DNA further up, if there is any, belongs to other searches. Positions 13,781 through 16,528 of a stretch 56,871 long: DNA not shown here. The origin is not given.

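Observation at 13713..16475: AT-rich island beside tRNA-Gln with a single 816-aa PD-(D/E)XK nuclease / P-loop NTPase fusion: candidate one-gene defence (abortive-infection-like) system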

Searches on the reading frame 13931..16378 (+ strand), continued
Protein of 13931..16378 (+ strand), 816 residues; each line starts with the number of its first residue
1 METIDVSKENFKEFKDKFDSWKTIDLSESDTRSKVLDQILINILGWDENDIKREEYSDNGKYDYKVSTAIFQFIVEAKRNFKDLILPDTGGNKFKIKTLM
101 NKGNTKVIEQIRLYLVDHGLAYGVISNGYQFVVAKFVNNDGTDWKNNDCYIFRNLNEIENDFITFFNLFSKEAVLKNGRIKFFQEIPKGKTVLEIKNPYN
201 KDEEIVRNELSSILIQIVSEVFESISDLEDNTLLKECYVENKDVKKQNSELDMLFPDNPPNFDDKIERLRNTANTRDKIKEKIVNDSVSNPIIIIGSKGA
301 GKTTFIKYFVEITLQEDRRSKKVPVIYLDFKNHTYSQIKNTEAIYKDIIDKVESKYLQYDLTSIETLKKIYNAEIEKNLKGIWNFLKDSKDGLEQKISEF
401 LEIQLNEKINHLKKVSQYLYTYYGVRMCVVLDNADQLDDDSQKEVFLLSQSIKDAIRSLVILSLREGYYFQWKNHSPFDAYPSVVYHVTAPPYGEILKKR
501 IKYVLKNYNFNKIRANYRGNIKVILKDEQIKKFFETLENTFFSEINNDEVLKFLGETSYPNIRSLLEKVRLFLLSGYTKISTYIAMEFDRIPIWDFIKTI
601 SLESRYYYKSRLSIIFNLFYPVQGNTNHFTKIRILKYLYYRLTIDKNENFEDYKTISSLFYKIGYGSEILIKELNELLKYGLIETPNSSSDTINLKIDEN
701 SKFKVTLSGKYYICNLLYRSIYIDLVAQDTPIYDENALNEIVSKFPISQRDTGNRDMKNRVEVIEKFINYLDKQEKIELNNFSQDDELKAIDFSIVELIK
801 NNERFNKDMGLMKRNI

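Call 32: fold_search(model_id=the predicted structure, library=pdb)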
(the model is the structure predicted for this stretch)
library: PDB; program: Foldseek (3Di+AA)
matches with E <= 10: 1089; with E <= 0.001: 37
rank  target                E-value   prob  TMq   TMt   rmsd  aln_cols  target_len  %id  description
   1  1fnn_A                3.3e-06  1.00  0.23  0.42  13.9       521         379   12  CRYSTAL STRUCTURE OF CDC6P FROM PYROBACULUM AEROPHILUM (released 2000-10-04)
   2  7jgr_A                7.6e-06  1.00  0.22  0.39  16.4       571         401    8  Structure of Drosophila ORC bound to DNA (84 bp) and Cdc6 (released 2020-09-09)
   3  7jpq_D                8.3e-06  1.00  0.25  0.44  11.6       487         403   14  ORC-O2-5: Human Origin Recognition Complex (ORC) with subunits 2,3,4,5 (released 2020-09-02)
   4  7jk6_A                1.1e-05  1.00  0.20  0.37  11.3       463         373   10  Structure of Drosophila ORC in the active conformation (released 2020-09-09)
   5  9gm5_A                1.3e-05  1.00  0.22  0.39  11.4       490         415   12  OCCM maturation intermediate stalled with an Arginine Finger mutation in Mcm5: Conformer 1 (released 2025-03-05)
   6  7jpo_D                1.4e-05  1.00  0.23  0.42  12.5       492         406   14  ORC-O1AAA: Human Origin Recognition Complex (ORC) with dynamic/unresolved ORC2 WH (released 2020-09-02)
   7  7tjh_A                1.6e-05  1.00  0.22  0.35  19.0       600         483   13  S. cerevisiae ORC bound to 84 bp ARS1 DNA and Cdc6 (state 1) with flexible Orc6 N-terminal domain (released 2022-10-05)
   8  8s0e_D                2.0e-05  1.00  0.24  0.44  11.8       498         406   13  H. sapiens OCCM bound to double stranded DNA (released 2024-10-02)
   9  7jps_D                3.0e-05  1.00  0.22  0.41  12.2       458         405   12  ORC-DNA: Human Origin Recognition Complex (ORC) with DNA bound in the core (released 2020-09-09)
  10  9gjw_A                3.2e-05  1.00  0.22  0.38  11.4       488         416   12  OCCM maturation intermediate stalled with an Arginine Finger mutation in Mcm2 (released 2025-03-05)
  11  7tjf_A                3.2e-05  1.00  0.23  0.36  18.3       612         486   11  S. cerevisiae ORC bound to 84 bp ARS1 DNA (released 2023-01-18)
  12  7mca_A                3.3e-05  1.00  0.22  0.34  11.4       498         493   11  Structure of the S. cerevisiae origin recognition complex bound to the replication initiator Cdc6 and the ARS1 origin  (released 2021-06-02)
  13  7jk5_A                3.6e-05  1.00  0.21  0.37  10.3       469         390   11  Structure of Drosophila ORC bound to DNA (released 2020-09-09)
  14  2qby_A                4.4e-05  1.00  0.21  0.42  13.5       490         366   14  Crystal structure of a heterodimer of Cdc6/Orc1 initiators bound to origin DNA (from S. solfataricus) (released 2007-09-11)
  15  9gjp_D                5.5e-05  1.00  0.25  0.42  12.4       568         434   11  OCCM maturation intermediate stalled with an Arginine Finger mutation in Mcm5: Conformer 2 (released 2025-03-05)
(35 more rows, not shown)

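Call 35: search_protein_representatives(alignment_id=A1)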
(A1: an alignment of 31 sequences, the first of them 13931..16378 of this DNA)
Query: 31 sequences, 822 profile positions. Proteins with E-value up to 0.001 (for the whole library): 2827; up to 1e-10: 1778; up to 1e-30: 879. The best 150 are listed.
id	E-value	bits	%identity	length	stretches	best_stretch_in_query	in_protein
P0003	0.0e+00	1116.5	-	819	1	1-819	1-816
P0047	0.0e+00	1091.9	-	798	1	22-820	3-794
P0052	0.0e+00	1067.0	-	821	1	1-818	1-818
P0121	0.0e+00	1051.8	-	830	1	1-818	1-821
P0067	0.0e+00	1051.4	-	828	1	5-818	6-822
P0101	0.0e+00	1051.0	-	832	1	1-817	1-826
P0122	0.0e+00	1032.6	-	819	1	3-814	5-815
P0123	0.0e+00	1018.6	-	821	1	4-819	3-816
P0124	5.4e-294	994.1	-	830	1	6-818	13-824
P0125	1.3e-291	986.2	-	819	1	1-819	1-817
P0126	2.4e-291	985.3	-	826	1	3-820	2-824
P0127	3.6e-291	984.7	-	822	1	1-820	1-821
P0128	3.2e-284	961.7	-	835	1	1-818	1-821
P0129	3.6e-283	958.3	-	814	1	3-818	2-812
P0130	5.7e-279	944.4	-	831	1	1-784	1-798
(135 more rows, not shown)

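Call 44: find_encoding_contigs(protein=P0033, flank=10000, max_places=1)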
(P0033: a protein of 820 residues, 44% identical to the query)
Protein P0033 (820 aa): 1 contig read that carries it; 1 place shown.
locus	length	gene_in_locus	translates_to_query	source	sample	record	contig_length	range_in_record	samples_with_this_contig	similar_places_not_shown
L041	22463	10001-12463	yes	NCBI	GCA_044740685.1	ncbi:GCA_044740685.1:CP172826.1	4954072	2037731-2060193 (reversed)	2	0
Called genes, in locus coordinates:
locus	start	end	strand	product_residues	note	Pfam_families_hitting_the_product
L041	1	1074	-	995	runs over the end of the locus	PF13715:CarbopepD_reg_2 (weak), PF07715:Plug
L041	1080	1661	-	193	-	-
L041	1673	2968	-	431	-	PF00578:AhpC-TSA (weak), PF08534:Redoxin, PF00085:Thioredoxin (faint)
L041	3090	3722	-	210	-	-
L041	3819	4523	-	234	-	-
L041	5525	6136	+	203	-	PF01381:HTH_3 (weak), PF12844:HTH_19 (faint)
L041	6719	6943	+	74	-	-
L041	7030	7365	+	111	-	-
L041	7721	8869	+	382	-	PF14355:Abi_C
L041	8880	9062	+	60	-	-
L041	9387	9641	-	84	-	-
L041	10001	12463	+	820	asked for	PF05729:NACHT (faint)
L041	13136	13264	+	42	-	PF05717:TnpB_IS66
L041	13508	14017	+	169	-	-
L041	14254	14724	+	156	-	-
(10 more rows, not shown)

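Call 45: find_encoding_contigs(protein=P0081, flank=10000, max_places=1)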
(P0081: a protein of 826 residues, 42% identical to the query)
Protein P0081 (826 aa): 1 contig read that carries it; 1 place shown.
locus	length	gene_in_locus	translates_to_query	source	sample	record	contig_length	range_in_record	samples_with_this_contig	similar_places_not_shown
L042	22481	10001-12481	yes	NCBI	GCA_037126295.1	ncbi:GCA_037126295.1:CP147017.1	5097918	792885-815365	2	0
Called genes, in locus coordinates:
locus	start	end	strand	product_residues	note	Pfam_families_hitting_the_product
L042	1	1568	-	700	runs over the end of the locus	PF01807:Zn_ribbon_DnaG, PF08275:DNAG_N, PF01751:Toprim, PF13155:Toprim_2, PF13662:Toprim_4, PF10410:DnaB_bind (weak), PF28534:DUF8430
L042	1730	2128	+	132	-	-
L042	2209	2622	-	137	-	PF00072:Response_reg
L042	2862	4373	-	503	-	PF00512:HisKA (faint), PF02518:HATPase_c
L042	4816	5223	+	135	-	-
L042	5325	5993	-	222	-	-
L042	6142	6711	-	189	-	PF01583:APS_kinase, PF13671:AAA_33 (weak)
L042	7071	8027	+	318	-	PF02219:MTHFR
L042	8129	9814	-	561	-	PF07837:FTCD_N, PF02971:FTCD, PF04961:FTCD_C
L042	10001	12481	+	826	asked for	PF13588:HSDR_N_2 (faint)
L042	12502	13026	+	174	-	-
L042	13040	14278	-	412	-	PF28590:Lipid_A_deac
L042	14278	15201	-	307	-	-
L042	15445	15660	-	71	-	-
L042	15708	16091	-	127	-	PF09345:SiaC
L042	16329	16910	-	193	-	-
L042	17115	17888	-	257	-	PF00005:ABC_tran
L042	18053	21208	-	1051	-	PF04738:Lant_dehydr_N, PF14028:Lant_dehydr_C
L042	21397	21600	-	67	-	-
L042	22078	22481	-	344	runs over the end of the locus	PF05147:LANC_like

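Call 46: find_encoding_contigs(protein=P0009, flank=10000, max_places=1)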
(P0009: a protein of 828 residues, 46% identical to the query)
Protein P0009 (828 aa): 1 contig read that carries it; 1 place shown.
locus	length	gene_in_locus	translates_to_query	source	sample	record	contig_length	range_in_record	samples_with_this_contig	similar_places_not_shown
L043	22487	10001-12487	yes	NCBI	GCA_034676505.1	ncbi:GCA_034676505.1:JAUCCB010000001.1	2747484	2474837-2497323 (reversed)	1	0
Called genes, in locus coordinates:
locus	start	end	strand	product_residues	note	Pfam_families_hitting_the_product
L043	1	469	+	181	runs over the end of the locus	PF00027:cNMP_binding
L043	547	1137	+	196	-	PF02525:Flavodoxin_2, PF03358:FMN_red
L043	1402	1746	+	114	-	PF05973:Gp49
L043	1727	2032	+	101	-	PF13560:HTH_31, PF12844:HTH_19, PF01381:HTH_3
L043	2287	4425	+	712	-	PF02463:SMC_N (faint), PF11398:DUF2813 (faint), PF13175:AAA_15, PF13304:AAA_21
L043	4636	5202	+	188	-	-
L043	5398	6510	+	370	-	-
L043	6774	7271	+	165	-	PF00903:Glyoxalase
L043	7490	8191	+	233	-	PF12412:DUF3667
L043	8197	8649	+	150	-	-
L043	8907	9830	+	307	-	PF00515:TPR_1 (faint), PF07719:TPR_2 (faint), PF13181:TPR_8 (faint), PF13424:TPR_12 (faint), PF21033:RMD1-3 (weak)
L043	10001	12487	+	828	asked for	PF13401:AAA_22 (faint)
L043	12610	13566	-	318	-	PF01555:N6_N4_Mtase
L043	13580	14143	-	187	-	-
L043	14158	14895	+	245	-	-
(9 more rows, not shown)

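Call 47: find_encoding_contigs(protein=P0094, flank=10000, max_places=1)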
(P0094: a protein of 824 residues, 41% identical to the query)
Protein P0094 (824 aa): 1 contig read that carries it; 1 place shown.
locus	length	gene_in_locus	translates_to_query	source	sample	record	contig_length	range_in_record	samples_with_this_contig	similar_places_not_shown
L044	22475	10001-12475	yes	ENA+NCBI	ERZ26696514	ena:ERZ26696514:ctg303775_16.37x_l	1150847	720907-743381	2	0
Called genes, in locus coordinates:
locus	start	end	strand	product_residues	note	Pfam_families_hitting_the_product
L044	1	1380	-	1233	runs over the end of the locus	PF07696:7TMR-DISMED2, PF07695:7TMR-DISM_7TM, PF00512:HisKA, PF02518:HATPase_c, PF00072:Response_reg, PF00211:Guanylate_cyc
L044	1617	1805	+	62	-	-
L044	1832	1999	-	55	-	-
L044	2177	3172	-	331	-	PF01471:PG_binding_1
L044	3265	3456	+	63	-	-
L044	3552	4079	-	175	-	-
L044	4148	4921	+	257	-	PF05175:MTS, PF13489:Methyltransf_23, PF01209:Ubie_methyltran, PF07021:MetW, PF08241:Methyltransf_11, PF08242:Methyltransf_12, PF13649:Methyltransf_25, PF13847:Methyltransf_31, +3 more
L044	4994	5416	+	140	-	PF12802:MarR_2, PF01047:MarR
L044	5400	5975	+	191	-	PF03358:FMN_red, PF02525:Flavodoxin_2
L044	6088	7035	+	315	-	-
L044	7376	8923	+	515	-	PF00501:AMP-binding, PF13193:AMP-binding_C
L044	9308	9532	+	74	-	-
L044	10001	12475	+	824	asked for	PF13401:AAA_22 (faint)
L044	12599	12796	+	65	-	-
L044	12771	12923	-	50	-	-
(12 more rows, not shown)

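Call 59: find_encoding_contigs(protein=P0002, flank=8000, max_places=2)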
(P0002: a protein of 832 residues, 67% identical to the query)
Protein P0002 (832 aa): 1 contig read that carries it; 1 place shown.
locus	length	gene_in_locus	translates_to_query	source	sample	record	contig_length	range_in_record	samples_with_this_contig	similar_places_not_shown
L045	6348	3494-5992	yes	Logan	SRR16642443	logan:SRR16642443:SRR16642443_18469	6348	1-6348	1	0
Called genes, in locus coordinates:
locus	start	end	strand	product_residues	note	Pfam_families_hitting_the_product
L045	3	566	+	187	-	?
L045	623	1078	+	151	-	-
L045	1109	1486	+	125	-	PF01503:PRA-PH (weak), PF12643:MazG-like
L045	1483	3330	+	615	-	PF04851:ResIII (faint), PF20720:nSTAND3 (faint), PF09848:SLFN-g3_helicase, PF13245:AAA_19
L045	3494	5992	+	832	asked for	PF13401:AAA_22 (weak)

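Call 64: search_dna_similar(query=window:13931-16378:+, collection=plasmids, mode=protein, max_rows=15)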
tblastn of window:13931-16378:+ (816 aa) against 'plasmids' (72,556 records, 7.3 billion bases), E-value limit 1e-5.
Records with a match: 32; places in all: 32; records where one place covers at least 80% of the query: 14.
Best place of each record, by identity: <60% 32.
By first word of the organism name: Klebsiella 9; Rhizobium 3; Phaeobacter 2; Serratia 2; Acinetobacter 2; Paraburkholderia 2; Pantoea 1; Kosakonia 1; Sinorhizobium 1; Chondrinema 1; and 8 more.
By predicted mobility (MOB-suite, as given by PLSDB): conjugative 14; non-mobilizable 14; mobilizable 4.
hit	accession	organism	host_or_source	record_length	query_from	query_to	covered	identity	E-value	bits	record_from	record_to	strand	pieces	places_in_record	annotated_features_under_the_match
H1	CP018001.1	Rhizobium sp. Y9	Veronaeopsis simplex Y34,cell culture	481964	25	782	93%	26.3%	3e-48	193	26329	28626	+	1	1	hypothetical protein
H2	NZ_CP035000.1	Rhizobium acidisoli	Phaseolus vulgaris,root nodule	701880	22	770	92%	26.3%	3e-42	174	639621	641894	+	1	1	hypothetical protein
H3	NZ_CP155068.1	Pantoea sp. BRR-3P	single cell,Elaeagnus umbellata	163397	25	783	93%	25.9%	2e-43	178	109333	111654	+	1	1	hypothetical protein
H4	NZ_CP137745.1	Kosakonia sacchari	Cinnamomum camphora,mixed culture,bark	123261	21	777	93%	25.5%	2e-25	121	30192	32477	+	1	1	hypothetical protein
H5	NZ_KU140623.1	Sinorhizobium sp. M14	microbial mats from Zloty Stok gold mine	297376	22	770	92%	25.8%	8e-42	173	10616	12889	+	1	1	hypothetical protein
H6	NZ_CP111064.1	Chondrinema litorale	Seaweed,red alga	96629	27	781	93%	25.0%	1e-29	135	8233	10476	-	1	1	AAA family ATPase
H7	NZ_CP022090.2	Shewanella sp. FDAARGOS_354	Environment,UCC strain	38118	28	743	88%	25.7%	1e-47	191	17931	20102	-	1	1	hypothetical protein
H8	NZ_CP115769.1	Paracoccus sediminicola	cell culture,sediment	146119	28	804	95%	22.7%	5e-32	142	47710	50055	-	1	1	hypothetical protein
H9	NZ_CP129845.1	Klebsiella pneumoniae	Homo sapiens,whole organism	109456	28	743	88%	24.4%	2e-28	130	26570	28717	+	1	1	P-loop NTPase fold protein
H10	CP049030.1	Rhodobacteraceae bacterium SC52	Apostichopus japonicus,pure ...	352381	27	777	92%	22.8%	1e-29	135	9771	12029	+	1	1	cold shock domain-containing protein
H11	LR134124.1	Klebsiella aerogenes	not available: to be reported later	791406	28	741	88%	23.6%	3e-26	124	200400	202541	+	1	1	Predicted type IV restriction endonuclease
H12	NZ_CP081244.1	Phaeobacter inhibens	-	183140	26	806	96%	21.3%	2e-25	121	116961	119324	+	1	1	cold shock domain-containing protein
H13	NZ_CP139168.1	Robbsia andropogonis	Areca catechu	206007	27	741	88%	23.2%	1e-38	163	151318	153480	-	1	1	ABC transporter ATP-binding protein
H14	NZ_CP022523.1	Pseudoalteromonas sp. NC201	pure culture,sea water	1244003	27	732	87%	23.3%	1e-29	135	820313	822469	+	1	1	none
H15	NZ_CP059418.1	Enterobacter hormaechei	Homo sapiens,sputum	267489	28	619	73%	25.9%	4e-25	120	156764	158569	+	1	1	hypothetical protein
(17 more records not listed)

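Call 65: search_dna_similar(query=window:13931-16378:+, collection=phages, mode=protein, max_rows=10)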
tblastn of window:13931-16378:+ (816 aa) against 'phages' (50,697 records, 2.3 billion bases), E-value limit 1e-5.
No match.

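Call 66: search_protein_families(library=phrogs, proteins=[window:13931-16378:+], max_evalue=0.01)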
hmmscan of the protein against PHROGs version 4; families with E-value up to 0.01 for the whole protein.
window:13931-16378:+ (816 aa): 2 families
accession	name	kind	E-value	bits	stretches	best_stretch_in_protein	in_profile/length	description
phrog_14719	-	unknown function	7.5e-82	276.7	1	1-782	1-792/833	-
phrog_5846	-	DNA, RNA and nucleotide metabolism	0.0061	16.9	0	279-310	28-59/380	clamp loader of DNA polymerase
